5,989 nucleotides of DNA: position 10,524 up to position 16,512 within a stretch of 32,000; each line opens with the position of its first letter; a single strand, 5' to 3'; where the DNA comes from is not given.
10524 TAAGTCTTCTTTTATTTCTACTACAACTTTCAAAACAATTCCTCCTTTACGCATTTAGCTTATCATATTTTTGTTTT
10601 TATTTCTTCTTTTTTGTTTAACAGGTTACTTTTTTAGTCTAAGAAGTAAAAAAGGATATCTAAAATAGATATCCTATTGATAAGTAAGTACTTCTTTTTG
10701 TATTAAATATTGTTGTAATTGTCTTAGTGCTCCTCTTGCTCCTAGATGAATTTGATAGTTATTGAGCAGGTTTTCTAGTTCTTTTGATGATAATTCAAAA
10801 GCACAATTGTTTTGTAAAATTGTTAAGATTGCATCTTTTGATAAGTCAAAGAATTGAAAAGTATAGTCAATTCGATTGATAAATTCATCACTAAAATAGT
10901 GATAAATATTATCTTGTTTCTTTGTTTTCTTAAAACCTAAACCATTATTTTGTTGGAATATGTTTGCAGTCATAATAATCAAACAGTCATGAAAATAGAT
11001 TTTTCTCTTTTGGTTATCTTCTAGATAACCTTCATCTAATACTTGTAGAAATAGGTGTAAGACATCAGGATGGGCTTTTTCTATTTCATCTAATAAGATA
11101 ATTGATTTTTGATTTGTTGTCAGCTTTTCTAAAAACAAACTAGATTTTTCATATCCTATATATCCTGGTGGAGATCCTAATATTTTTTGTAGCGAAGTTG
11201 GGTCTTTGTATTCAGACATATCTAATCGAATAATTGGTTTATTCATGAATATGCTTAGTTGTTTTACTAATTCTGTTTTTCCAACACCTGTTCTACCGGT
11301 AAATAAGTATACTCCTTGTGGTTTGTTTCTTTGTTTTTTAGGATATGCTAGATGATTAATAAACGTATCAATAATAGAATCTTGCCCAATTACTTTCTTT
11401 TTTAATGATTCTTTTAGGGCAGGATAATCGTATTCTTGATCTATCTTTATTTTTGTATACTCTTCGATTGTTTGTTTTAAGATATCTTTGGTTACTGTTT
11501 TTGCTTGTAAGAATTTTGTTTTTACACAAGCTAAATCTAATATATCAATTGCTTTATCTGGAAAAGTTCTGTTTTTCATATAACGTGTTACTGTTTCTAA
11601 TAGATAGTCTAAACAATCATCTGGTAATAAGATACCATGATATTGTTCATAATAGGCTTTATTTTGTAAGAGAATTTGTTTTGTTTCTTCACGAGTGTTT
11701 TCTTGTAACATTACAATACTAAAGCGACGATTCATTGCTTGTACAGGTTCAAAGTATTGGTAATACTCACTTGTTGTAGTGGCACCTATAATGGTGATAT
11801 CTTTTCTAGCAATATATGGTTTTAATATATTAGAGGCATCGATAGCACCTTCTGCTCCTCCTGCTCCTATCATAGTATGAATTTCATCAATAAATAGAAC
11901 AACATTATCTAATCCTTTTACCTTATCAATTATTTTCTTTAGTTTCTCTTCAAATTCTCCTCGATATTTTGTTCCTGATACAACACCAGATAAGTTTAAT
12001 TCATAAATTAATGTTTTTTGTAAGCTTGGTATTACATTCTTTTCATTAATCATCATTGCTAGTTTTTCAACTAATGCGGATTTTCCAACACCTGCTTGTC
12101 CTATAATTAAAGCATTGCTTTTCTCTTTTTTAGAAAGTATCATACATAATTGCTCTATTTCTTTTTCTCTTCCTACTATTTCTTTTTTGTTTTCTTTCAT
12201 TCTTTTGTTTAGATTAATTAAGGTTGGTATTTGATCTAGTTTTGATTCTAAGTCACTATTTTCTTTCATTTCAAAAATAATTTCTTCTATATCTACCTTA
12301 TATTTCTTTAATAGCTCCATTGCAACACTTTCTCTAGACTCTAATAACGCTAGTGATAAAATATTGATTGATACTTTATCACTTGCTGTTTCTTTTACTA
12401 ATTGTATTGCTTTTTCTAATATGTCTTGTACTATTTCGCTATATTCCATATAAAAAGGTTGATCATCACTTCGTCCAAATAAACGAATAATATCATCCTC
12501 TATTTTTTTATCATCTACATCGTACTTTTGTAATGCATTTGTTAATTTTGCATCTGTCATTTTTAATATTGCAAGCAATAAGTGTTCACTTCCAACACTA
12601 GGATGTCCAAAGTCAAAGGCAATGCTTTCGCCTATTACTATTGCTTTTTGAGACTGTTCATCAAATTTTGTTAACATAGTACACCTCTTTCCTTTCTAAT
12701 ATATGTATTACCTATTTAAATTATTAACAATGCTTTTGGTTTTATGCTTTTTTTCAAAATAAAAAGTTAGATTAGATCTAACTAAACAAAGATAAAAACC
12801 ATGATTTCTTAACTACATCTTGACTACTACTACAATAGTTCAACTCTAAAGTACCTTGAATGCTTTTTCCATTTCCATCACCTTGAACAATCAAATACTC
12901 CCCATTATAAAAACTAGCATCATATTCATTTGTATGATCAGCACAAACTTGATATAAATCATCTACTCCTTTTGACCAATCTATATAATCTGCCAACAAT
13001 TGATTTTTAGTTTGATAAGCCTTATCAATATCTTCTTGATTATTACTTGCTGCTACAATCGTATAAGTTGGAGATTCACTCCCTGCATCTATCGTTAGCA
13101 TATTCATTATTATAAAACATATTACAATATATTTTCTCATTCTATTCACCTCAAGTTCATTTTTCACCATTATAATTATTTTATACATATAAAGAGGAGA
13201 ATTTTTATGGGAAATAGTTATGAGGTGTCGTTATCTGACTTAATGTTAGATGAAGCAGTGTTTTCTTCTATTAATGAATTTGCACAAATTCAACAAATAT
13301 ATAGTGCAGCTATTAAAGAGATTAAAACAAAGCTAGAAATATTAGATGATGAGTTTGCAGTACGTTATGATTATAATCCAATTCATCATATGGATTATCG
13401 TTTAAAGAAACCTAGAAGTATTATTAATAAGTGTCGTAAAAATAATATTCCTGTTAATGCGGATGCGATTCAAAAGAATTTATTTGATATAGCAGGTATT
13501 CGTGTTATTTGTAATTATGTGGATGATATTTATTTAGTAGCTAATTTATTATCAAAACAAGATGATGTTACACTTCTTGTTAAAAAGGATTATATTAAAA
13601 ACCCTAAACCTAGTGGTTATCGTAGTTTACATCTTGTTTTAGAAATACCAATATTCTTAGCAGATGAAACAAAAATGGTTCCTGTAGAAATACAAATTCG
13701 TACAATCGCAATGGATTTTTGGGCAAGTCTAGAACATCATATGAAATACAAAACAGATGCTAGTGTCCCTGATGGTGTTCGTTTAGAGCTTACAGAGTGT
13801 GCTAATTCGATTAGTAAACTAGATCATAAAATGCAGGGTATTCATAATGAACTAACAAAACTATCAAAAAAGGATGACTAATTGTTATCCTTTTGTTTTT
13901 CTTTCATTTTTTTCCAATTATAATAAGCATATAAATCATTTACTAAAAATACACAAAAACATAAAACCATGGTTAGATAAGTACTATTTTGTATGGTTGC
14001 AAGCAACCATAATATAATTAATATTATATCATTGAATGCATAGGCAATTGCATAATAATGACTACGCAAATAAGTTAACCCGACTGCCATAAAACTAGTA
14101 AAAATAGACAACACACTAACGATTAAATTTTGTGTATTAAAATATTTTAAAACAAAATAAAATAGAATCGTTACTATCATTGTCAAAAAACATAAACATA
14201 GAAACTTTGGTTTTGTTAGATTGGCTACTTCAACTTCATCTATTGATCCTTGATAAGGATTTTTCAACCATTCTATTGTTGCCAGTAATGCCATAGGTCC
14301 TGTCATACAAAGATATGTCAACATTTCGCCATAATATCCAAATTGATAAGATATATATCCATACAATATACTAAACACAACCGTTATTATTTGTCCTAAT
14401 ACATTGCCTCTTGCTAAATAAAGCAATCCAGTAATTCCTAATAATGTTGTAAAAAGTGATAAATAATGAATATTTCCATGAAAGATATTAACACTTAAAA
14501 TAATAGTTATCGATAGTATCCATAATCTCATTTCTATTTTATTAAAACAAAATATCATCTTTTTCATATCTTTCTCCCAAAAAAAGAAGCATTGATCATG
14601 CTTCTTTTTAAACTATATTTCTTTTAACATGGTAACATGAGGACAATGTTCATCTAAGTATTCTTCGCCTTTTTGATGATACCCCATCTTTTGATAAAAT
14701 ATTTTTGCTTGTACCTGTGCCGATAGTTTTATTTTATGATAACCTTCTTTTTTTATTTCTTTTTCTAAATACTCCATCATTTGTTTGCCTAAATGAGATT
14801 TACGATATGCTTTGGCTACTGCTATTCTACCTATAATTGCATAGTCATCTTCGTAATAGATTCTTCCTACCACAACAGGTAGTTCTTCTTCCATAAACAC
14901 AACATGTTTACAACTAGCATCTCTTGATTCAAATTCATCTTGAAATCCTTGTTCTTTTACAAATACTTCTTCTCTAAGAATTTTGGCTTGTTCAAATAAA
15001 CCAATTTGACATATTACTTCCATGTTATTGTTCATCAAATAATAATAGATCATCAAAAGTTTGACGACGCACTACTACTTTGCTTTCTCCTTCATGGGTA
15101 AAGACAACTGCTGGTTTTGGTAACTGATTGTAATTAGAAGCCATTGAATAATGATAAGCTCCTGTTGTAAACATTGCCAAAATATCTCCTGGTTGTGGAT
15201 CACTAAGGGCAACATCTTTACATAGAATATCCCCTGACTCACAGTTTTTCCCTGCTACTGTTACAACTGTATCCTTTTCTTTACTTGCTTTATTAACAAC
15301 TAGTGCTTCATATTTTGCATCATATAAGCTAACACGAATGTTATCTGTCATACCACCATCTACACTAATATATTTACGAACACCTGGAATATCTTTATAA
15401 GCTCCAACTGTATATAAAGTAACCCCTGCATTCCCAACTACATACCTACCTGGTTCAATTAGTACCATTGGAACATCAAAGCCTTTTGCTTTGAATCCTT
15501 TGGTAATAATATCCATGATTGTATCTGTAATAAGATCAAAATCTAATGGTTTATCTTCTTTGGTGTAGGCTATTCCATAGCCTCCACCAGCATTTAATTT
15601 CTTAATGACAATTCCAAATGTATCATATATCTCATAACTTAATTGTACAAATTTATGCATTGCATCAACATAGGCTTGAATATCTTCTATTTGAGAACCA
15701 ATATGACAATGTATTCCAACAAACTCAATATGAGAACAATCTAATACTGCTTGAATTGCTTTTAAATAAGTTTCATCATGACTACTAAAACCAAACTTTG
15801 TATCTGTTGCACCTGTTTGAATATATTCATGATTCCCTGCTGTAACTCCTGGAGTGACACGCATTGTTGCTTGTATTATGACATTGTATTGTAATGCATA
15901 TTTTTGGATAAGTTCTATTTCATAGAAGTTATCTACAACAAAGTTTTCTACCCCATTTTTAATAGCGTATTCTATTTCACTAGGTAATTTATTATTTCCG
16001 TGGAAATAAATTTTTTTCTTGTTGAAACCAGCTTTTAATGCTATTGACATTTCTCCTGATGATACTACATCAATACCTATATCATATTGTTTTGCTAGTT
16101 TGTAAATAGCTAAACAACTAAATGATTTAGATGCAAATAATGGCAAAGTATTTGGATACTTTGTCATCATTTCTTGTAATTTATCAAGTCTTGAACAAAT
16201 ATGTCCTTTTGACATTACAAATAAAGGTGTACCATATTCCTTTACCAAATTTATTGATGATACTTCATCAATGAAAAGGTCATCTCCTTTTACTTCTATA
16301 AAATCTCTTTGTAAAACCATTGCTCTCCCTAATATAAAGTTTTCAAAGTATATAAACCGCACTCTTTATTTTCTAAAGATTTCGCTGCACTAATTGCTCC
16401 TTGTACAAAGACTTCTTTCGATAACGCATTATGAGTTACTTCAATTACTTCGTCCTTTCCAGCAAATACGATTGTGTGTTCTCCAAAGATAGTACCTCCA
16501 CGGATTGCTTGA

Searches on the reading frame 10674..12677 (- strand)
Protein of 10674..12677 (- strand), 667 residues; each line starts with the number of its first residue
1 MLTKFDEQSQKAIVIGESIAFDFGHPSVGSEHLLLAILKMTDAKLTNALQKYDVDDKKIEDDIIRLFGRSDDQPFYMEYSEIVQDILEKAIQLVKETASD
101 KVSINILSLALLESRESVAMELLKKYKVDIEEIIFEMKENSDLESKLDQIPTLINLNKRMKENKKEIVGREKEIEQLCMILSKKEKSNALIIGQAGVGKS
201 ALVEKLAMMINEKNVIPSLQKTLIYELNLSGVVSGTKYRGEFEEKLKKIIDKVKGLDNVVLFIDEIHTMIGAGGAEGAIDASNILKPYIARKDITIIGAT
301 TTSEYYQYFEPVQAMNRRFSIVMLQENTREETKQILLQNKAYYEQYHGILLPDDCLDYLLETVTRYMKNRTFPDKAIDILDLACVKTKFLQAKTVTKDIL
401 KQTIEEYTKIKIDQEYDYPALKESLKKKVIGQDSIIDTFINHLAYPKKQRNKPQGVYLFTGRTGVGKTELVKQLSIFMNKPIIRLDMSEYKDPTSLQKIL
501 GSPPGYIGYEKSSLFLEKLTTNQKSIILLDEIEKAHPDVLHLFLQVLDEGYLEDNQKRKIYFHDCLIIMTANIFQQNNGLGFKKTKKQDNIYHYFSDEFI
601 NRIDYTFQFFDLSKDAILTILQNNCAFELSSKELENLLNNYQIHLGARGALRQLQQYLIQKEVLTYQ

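Call 64: search_protein_families(library=pfam, proteins=[window:10674-12677:-], max_evalue=0.00001)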
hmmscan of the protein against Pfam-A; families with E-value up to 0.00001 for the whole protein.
window:10674-12677:- (667 aa): 14 families
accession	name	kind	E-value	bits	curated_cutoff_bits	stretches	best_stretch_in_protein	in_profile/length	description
PF07724.20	AAA_2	-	3.3e-43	148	27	1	452-604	1-164/166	AAA domain (Cdc48 subfamily)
PF00004.35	AAA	-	1.4e-22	81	21.2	2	190-306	2-112/131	ATPase family associated with various cellular activities (AAA)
PF17871.7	AAA_lid_9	-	1.1e-16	61.1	22.8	1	329-414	2-85/104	AAA lid domain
PF07728.20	AAA_5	-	1.5e-15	57.9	22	1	458-575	3-125/139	AAA domain (dynein-related subfamily)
PF13191.12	AAA_16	-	3.8e-13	50.7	32.6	1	167-214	2-52/167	AAA ATPase domain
PF13401.12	AAA_22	-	3.3e-12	47.3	27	0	185-271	4-97/130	AAA domain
PF05621.17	TniB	-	7.3e-10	39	22.4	0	173-325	22-185/189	Bacterial TniB protein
PF02861.25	Clp_N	-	1e-09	38.8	20.7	0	19-65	4-50/53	Clp amino terminal domain, pathogenicity island component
PF00158.32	Sigma54_activat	-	2.2e-09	37.6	20.2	0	456-572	24-142/168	Sigma-54 interaction domain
PF12775.13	AAA_7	-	3.8e-08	33.5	25.8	0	181-267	28-110/181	P-loop containing dynein motor region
PF13173.12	AAA_14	-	6.6e-08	33.1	27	0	456-535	4-74/129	AAA domain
PF20030.5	bpMoxR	-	1.9e-07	30.8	27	0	156-214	3-59/205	MoxR domain in the MoxR-vWA-beta-propeller ternary systems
PF01637.24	ATPase_2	-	2.9e-06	27.7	33.2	0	168-250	2-78/225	ATPase domain predominantly from Archaea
PF13555.12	AAA_29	-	7.4e-06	26.1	27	0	185-204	21-40/61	P-loop containing region of AAA domain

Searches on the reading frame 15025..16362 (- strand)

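Call 64: search_protein_families(library=pfam, proteins=[window:15025-16362:-], max_evalue=0.00001)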
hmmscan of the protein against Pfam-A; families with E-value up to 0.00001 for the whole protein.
window:15025-16362:- (445 aa): 2 families
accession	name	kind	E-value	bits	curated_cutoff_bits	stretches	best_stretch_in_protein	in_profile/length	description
PF02784.22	Orn_Arg_deC_N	-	1.3e-58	198.7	23.4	1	61-309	7-246/247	Pyridoxal-dependent decarboxylase, pyridoxal binding domain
PF00278.28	Orn_DAP_Arg_deC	-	2.8e-18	66.4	23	1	307-401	2-95/95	Pyridoxal-dependent decarboxylase, C-terminal sheet domain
